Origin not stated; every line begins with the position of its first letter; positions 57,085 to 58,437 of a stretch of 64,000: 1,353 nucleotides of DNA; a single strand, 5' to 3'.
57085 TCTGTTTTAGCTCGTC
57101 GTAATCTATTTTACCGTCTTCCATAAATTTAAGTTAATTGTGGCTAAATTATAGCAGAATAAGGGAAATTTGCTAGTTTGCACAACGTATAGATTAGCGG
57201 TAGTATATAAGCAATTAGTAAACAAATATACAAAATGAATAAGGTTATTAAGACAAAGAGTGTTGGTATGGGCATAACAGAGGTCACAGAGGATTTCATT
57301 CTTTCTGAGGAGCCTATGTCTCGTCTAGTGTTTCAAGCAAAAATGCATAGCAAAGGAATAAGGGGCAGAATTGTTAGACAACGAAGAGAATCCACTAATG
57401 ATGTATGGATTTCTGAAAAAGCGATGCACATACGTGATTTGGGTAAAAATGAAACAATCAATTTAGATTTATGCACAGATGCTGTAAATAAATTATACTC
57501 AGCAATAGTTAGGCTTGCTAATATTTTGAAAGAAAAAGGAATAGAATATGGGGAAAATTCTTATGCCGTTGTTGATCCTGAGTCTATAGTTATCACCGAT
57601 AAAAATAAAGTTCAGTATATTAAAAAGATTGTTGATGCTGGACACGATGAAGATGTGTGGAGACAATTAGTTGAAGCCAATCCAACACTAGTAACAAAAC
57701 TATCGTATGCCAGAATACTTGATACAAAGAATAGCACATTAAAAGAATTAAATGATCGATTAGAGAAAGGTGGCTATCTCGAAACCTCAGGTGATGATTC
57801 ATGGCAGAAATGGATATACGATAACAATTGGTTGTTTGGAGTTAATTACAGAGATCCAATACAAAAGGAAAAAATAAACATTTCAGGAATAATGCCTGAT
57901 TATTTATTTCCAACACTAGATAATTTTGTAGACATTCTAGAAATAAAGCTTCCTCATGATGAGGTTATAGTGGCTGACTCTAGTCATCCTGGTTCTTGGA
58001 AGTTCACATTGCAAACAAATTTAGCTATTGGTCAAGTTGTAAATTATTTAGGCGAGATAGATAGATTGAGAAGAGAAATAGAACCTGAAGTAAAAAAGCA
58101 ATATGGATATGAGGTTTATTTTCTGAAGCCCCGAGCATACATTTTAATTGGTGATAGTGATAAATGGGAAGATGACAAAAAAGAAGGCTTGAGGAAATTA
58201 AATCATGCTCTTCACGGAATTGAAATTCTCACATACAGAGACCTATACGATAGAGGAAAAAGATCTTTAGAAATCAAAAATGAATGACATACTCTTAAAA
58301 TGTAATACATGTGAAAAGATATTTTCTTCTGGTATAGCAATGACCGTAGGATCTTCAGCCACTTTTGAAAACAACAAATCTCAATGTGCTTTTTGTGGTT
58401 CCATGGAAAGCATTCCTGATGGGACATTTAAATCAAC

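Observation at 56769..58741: Shedu-like DUF4263 nuclease plus Zn-ribbon partner, inserted as a small island between rpmE and the rpsB-tsf-pyrH operon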

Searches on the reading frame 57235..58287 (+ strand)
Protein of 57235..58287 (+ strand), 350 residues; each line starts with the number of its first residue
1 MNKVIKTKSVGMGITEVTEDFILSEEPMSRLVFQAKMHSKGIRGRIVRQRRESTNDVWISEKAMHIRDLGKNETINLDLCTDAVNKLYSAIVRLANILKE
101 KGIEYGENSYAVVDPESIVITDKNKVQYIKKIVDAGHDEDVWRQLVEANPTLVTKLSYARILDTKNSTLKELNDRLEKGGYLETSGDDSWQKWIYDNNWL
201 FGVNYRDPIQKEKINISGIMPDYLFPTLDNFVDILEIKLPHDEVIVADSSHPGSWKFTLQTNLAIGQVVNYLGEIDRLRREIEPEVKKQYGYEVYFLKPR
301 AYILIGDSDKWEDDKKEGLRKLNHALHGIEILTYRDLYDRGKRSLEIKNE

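Call 3: search_protein_families(library=pfam, proteins=[window:57235-58287:+], max_evalue=1)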
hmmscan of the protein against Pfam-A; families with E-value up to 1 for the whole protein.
window:57235-58287:+ (350 aa): 3 families
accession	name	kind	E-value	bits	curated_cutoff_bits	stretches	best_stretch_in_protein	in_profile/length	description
PF14082.12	SduA_C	-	1.4e-17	64.8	27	1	188-338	5-159/159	Shedu protein SduA, C-terminal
PF21407.2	SduA_N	-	0.022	15.4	27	1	18-106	9-102/102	Shedu protein SduA, N-terminal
PF22750.1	Sol_i_2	-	0.044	14.2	26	1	82-144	13-72/90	Ant venom allergen Sol i 2 family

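Call 4: search_protein_families(library=padloc, proteins=[window:57235-58287:+], max_evalue=1)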
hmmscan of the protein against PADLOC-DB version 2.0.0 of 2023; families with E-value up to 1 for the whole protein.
window:57235-58287:+ (350 aa): 13 families
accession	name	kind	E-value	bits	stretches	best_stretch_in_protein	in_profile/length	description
PDLC00390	SduA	-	4.3e-88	293.7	1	1-346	1-335/339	DUF4263 domain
PDLC00402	SduA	-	8.5e-28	95.4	1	71-347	67-333/354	DUF4263 domain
PDLC00385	SduA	-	1.7e-27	94.7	1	102-349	84-318/319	DUF4263 domain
PDLC00391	SduA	-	3e-19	67.4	1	88-342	118-396/402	DUF4263 domain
PDLC00399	SduA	-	1e-17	62.6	1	5-344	5-367/375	DUF4263 domain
PDLC00394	SduA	-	2.8e-15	54.3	1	67-343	87-381/392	DUF4263 domain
PDLC00405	SduA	-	5.2e-13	47.2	1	188-345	158-309/323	DUF4263 domain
PDLC00401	SduA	-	9.2e-11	39.8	1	164-346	223-398/404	DUF4263 domain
PDLC00389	SduA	-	3.4e-09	34.7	1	161-347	206-375/383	DUF4263 domain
PDLC00388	SduA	-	3.8e-07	27.6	1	187-344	222-392/402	DUF4263 domain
PDLC00392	SduA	-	9.3e-07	26.3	1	172-342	188-386/396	DUF4263 domain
PDLC00400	SduA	-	0.00016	19.2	1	187-340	128-288/308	DUF4263 domain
PDLC00387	SduA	-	0.00035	17.2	1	260-347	463-542/546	DUF4263 domain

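Call 5: search_protein_families(library=ncbifam, proteins=[window:57235-58287:+], max_evalue=1)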
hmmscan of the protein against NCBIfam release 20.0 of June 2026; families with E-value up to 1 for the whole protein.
window:57235-58287:+ (350 aa): 0 families

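Call 6: search_protein_families(library=phrogs, proteins=[window:57235-58287:+], max_evalue=1)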
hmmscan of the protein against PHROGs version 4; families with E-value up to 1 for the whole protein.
window:57235-58287:+ (350 aa): 1 family
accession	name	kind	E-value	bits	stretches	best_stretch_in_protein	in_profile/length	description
phrog_38289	-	unknown function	0.0059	17.5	1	54-104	96-147/149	-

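Call 16: find_homologous_proteins(query=window:57235-58287:+, max_evalue=1e-10)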
Query window:57235-58287:+ (350 aa): 539 proteins with E <= 1e-10 among 2794 candidates; the best 120 are listed.
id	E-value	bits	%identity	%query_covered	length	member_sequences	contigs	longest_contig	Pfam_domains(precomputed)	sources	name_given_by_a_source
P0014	2.1e-231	785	100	100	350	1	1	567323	PF14082.13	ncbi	ncbi:MAG: Shedu anti-phage system protein SduA domain-containing protein [bacterium]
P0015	6.2e-168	577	73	99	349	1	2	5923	PF14082.13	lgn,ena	-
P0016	6.2e-166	570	73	99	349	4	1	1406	PF14082.13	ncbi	-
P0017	7.6e-165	567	71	99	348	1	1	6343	PF14082.13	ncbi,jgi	-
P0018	3.1e-164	565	70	98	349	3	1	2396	PF14082.13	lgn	-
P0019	7.2e-164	563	70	99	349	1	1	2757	PF14082.13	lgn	-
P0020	5.4e-163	561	70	99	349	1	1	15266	PF14082.13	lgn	-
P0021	1.8e-162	559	69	99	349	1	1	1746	PF14082.13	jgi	jgi:hypothetical protein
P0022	4.5e-162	557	70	99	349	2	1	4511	PF14082.13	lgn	-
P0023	5.3e-162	557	70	99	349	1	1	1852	PF14082.13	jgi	-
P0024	5.5e-162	557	69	98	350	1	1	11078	PF14082.13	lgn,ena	-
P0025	1.8e-161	556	70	99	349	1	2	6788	PF14082.13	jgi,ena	-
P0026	2.1e-161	555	70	99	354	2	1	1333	PF14082.13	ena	-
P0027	4.3e-161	554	69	98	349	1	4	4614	PF14082.13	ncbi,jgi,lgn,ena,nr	ncbi:MAG: Shedu anti-phage system protein SduA domain-containing protein [Bacteroidota bacterium]|nr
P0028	1.1e-160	553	69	99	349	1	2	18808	PF14082.13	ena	-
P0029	1.9e-160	552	69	99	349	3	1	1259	PF14082.13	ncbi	-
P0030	9.4e-160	550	71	99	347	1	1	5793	PF14082.13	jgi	-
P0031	1.1e-159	550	69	99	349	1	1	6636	PF14082.13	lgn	-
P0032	1.3e-159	549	70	99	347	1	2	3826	PF14082.13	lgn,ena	-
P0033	1.5e-159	549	70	99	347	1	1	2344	PF14082.13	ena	-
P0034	1.5e-159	549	69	99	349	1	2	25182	PF14082.13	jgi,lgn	jgi:hypothetical protein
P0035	1.8e-159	549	69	99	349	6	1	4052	PF14082.13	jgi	-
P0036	2.3e-159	549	70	99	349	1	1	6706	PF14082.13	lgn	-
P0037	2.4e-159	549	68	99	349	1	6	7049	PF14082.13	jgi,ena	-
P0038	3.8e-159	548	69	99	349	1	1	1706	PF14082.13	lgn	-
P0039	4.4e-159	548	70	99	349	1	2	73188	PF14082.13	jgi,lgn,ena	-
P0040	4.6e-159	548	70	99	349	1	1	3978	PF14082.13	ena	-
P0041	5.4e-159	547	67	99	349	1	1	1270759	PF14082.13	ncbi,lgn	ncbi:MAG: Shedu anti-phage system protein SduA domain-containing protein [Candidatus Moraniibacterio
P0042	5.7e-159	547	69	99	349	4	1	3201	PF14082.13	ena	-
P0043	7.0e-159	547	68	99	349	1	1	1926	PF14082.13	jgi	-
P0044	1.0e-158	546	68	99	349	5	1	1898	PF14082.13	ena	-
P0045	1.7e-158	546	69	99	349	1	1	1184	PF14082.13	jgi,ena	-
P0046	2.1e-158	545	70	99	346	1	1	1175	PF14082.13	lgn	-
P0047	2.4e-158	545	69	98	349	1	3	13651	PF14082.13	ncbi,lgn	-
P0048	5.3e-158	544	68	98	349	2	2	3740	PF14082.13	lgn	-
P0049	8.0e-158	544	68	99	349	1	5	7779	PF14082.13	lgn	-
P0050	1.4e-157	543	68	99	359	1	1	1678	PF14082.13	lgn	-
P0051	2.5e-157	542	67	99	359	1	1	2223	PF14082.13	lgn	-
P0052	2.7e-157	542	68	99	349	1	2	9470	PF14082.13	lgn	-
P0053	3.7e-157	541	67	99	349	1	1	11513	PF14082.13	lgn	-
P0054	5.8e-157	541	68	99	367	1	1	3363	PF14082.13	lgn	-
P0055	6.9e-157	540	67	99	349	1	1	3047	PF14082.13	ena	-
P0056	8.9e-157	540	68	99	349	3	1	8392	PF14082.13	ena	-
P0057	8.9e-157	540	66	99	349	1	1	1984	PF14082.13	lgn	-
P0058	1.4e-156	539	66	99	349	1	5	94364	PF14082.13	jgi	jgi:hypothetical protein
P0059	2.3e-156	539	68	100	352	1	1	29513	PF14082.13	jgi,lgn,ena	-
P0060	2.6e-156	539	67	99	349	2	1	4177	PF14082.13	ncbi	ncbi:MAG: Shedu anti-phage system protein SduA domain-containing protein [Lutibacter sp.]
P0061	2.8e-156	538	68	99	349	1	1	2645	PF14082.13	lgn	-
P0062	4.2e-156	538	68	99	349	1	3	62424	PF14082.13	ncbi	-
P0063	4.3e-156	538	69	99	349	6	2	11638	PF14082.13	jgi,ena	-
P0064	5.6e-156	537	68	99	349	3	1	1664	PF14082.13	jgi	-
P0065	8.1e-156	537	67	99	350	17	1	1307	PF14082.13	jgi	-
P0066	1.2e-155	536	68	99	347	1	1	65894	PF14082.13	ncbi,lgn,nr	ncbi:MAG: DUF4263 domain-containing protein [Sedimentisphaerales bacterium]|nr:DUF4263 domain-contai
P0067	1.2e-155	536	66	99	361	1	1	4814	PF14082.13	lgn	-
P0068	1.8e-155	536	68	99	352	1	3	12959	PF14082.13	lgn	-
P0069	3.4e-155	535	68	99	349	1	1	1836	PF14082.13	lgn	-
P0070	3.9e-155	535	67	99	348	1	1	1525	PF14082.13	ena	-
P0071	4.2e-155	535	68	99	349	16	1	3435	PF14082.13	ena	-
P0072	6.7e-155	534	69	98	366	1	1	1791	PF14082.13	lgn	-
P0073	1.1e-154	533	67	99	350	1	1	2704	PF14082.13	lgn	-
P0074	1.4e-154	533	66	99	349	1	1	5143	PF14082.13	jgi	-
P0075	1.5e-154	533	69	99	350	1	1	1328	PF14082.13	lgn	-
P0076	1.6e-154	533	65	99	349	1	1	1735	PF14082.13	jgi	-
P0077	2.1e-154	532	66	100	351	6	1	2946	PF14082.13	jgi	jgi:hypothetical protein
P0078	2.2e-154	532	67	99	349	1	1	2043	PF14082.13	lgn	-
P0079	2.9e-154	532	68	99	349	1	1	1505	PF14082.13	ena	-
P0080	3.7e-154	531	66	99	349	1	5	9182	PF14082.13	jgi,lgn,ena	-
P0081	3.8e-154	531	67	99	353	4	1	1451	PF14082.13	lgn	-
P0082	3.8e-154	531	67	99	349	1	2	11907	PF14082.13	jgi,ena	jgi:hypothetical protein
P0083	6.9e-154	531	66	99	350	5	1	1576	PF14082.13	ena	-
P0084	9.4e-154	530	67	99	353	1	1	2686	PF14082.13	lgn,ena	-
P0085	1.3e-153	530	69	97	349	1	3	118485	PF14082.13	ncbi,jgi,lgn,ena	-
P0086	2.4e-153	529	66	99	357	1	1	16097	PF14082.13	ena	-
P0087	2.5e-153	529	65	99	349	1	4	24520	PF14082.13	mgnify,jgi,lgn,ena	mgnify:CR=1 FL=1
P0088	4.1e-153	528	64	100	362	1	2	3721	PF14082.13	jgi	-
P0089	6.2e-153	527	64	100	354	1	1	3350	PF14082.13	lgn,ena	-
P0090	8.5e-153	527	67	98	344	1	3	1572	PF14082.13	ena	-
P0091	1.4e-152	526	67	99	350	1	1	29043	PF14082.13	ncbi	-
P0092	1.5e-152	526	66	99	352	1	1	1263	PF14082.13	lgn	-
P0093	1.8e-152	526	68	98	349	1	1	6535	PF14082.13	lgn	-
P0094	1.9e-152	526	68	97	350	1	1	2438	PF14082.13,PF21407.3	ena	-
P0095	3.7e-152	525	66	99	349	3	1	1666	PF14082.13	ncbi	-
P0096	5.3e-152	524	67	99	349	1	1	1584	PF14082.13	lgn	-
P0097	7.9e-152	524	65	100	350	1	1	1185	PF14082.13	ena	-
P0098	1.1e-151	523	65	99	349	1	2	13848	PF14082.13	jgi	jgi:hypothetical protein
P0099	1.8e-151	523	64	99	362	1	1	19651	PF14082.13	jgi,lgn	-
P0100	1.9e-151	523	65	99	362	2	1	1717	PF14082.13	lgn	-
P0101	3.8e-151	522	65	99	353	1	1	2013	PF14082.13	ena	-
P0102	4.3e-151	521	66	99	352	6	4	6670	PF14082.13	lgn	-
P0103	4.4e-151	521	65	99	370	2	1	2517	PF14082.13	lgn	-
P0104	6.2e-151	521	65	99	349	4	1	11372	PF14082.13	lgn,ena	-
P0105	1.0e-150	520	64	99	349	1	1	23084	PF14082.13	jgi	jgi:hypothetical protein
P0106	1.1e-150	520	66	99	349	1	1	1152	PF14082.13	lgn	-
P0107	2.9e-150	519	65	98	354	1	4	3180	PF14082.13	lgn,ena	-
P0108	4.0e-150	518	65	99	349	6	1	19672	PF14082.13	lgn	-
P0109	4.7e-150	518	65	99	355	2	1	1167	PF14082.13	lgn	-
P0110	3.0e-149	515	65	98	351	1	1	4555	PF14082.13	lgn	-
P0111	4.3e-149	515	65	99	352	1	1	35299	PF14082.13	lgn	-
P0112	4.9e-149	515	67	99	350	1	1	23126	PF14082.13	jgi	-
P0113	6.3e-149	514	66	99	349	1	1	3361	PF14082.13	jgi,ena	-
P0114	7.8e-149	514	64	99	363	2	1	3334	PF14082.13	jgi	jgi:hypothetical protein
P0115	8.7e-149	514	65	99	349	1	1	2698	PF14082.13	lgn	-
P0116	1.1e-148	513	65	99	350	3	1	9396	PF14082.13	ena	-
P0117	1.3e-148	513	64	99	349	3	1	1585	PF14082.13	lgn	-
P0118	1.4e-148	513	63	98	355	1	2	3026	PF14082.13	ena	-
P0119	1.4e-148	513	65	99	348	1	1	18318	PF14082.13,PF21407.3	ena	-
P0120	1.6e-148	513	64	98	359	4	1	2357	PF14082.13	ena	-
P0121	2.5e-148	512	65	99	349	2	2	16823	PF14082.13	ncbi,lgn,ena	-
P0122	2.9e-148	512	63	99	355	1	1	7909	PF14082.13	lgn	-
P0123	3.6e-148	512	64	98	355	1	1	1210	PF14082.13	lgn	-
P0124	3.7e-148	512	64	99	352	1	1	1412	PF14082.13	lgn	-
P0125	4.5e-148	511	64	99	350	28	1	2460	PF14082.13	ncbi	-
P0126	1.9e-147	509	65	98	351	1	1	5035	PF14082.13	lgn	-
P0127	2.4e-147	509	63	99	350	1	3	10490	PF14082.13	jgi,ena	-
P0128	2.8e-147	509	66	97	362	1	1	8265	PF14082.13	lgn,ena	-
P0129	2.9e-147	509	62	99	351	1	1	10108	PF14082.13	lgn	-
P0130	4.8e-147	508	63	100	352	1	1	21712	PF14082.13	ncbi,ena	-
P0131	5.6e-147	508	64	99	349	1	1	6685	PF14082.13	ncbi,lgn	-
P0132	6.7e-146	504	62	99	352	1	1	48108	PF14082.13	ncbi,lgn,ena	-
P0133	1.5e-145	503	64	98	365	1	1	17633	PF14082.13,PF21407.3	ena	-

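Call 17: find_related_loci(query=window:57235-58287:+, collection=genome_contigs, flank=4000)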
Query window:57235-58287:+ (350 aa) in genome_contigs; peptide patterns used: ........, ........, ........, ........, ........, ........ (x = any residue, [..] = any of these).
38 stretches matched a pattern; 2 encode a relative of the query (tblastn E <= 1e-3); 2 distinct loci.
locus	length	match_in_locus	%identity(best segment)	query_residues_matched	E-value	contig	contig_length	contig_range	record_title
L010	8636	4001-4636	47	130-341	4e-59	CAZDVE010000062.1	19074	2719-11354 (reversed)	MAG TPA_asm: uncultured Pirellulales bacterium isolate binchicken_co116_18 genome assembly, contig: NODE_2796_length_190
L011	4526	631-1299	46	118-341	5e-55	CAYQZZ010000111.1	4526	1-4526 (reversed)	MAG TPA_asm: uncultured Dehalococcoidaceae bacterium isolate binchicken_co103_286 genome assembly, contig: NODE_27313_le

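Call 19: find_related_loci(query=A1, collection=metagenome_contigs, flank=4000)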
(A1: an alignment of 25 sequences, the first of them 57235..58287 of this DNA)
Query A1 (350 aa) in metagenome_contigs; peptide patterns used: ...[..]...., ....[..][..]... (x = any residue, [..] = any of these).
160 stretches matched a pattern; 103 encode a relative of the query (tblastn E <= 1e-3); the best 80 are kept; 80 distinct loci.
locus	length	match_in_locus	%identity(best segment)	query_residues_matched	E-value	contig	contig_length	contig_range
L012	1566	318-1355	73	1-346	0e+0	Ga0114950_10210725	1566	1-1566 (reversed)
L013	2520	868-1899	69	1-344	9e-179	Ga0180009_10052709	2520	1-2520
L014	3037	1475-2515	69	1-347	1e-175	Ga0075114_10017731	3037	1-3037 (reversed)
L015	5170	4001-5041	71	1-347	3e-168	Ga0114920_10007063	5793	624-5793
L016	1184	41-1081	69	1-347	0e+0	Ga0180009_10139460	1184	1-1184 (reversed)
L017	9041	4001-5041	70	1-347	3e-165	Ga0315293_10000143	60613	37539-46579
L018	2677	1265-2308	68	1-348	2e-175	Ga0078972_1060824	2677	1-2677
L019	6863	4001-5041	68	1-347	1e-164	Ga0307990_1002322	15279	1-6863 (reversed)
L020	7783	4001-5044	69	1-348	1e-163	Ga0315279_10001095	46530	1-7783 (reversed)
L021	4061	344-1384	68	1-347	1e-167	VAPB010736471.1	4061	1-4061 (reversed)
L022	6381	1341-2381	69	1-347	3e-162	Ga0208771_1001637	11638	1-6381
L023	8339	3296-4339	68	1-348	7e-162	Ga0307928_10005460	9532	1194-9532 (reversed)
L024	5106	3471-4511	67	1-347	2e-164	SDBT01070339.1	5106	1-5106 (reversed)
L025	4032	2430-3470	67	1-349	3e-166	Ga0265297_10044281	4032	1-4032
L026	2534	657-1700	67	1-348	3e-171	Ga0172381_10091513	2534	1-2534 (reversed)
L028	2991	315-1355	66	1-347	2e-168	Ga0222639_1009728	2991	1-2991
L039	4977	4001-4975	70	1-325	1e-147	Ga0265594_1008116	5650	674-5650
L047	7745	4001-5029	50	1-343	5e-106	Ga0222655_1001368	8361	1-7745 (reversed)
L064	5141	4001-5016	48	1-342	3e-88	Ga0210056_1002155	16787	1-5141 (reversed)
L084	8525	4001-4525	58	169-342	4e-68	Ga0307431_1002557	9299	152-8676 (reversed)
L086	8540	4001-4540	56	169-349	3e-66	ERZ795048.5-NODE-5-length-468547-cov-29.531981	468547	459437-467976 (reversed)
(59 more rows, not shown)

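Call 24: search_protein_families(library=pfam, proteins=[L039:2688-3995:+, L015:703-2331:+, L022:2366-5608:+, L028:1460-2533:+, L084:4507-5463:+, L086:706-1449:-, L064:1573-2271:-, L010:4683-6470:+, L047:5057-5509:+, L025:3494-3949:+], max_evalue=0.001)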
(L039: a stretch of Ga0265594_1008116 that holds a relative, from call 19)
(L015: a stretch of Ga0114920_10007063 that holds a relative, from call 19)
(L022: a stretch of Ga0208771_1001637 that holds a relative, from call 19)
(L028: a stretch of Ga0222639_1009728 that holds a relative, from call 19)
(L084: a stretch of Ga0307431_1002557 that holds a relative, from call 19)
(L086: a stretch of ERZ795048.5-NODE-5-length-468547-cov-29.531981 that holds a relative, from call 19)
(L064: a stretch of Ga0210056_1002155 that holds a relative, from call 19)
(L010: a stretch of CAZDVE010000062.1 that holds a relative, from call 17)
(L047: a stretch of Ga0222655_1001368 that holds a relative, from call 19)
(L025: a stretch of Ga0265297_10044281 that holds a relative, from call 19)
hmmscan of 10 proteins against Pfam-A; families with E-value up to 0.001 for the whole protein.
L039:2688-3995:+ (436 aa): 1 family
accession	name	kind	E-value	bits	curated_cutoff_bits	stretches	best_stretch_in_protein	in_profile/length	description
PF01420.25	Methylase_S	-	2.6e-33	116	22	2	250-404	1-159/168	Type I restriction modification DNA specificity domain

L015:703-2331:+ (543 aa): 4 families
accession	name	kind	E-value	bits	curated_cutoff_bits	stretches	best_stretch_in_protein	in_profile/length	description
PF02384.22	N6_Mtase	-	2.7e-106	355.9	20.4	1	184-503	2-310/311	N-6 DNA Methylase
PF12161.14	HsdM_N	-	3.1e-25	89.8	24.5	1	41-170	1-133/135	HsdM N-terminal domain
PF05175.20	MTS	-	0.00011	22.4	23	1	218-317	21-110/170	Methyltransferase small domain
PF07669.17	Eco57I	-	0.00012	22.6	25.3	1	293-398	62-170/171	Eco57I restriction-modification methylase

L022:2366-5608:+ (1081 aa): 5 families
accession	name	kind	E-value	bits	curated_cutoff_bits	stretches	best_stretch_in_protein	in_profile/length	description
PF11867.13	T1RH-like_C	-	4.1e-128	427.8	26.8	1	746-1073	1-328/329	Type I restriction enzyme HindI endonuclease subunit-like, C-terminal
PF18766.7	SWI2_SNF2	-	6.2e-76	255.4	26.7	1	286-554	1-216/221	SWI2/SNF2 ATPase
PF04313.20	HSDR_N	-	1.4e-54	185.4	25.1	1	11-214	2-194/198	Type I restriction enzyme R protein N terminus (HSDR_N)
PF22679.2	T1R_D3-like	-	9.4e-23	81.8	27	1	653-729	78-156/158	Type I restriction enzyme subunit R domain 3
PF04851.21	ResIII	-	1.9e-18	67.4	22.5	1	299-495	20-163/164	Type III restriction enzyme, res subunit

L028:1460-2533:+ (358 aa): 1 family
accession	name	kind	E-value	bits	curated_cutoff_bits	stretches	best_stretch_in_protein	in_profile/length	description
PF13310.11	Virulence_RhuM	-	2.3e-113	378.1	33.7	1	83-336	1-249/252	Virulence protein RhuM family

L084:4507-5463:+ (319 aa): 0 families

L086:706-1449:- (248 aa): 0 families

L064:1573-2271:- (233 aa): 0 families

L010:4683-6470:+ (596 aa): 0 families

L047:5057-5509:+ (151 aa): 0 families

L025:3494-3949:+ (152 aa): 0 families
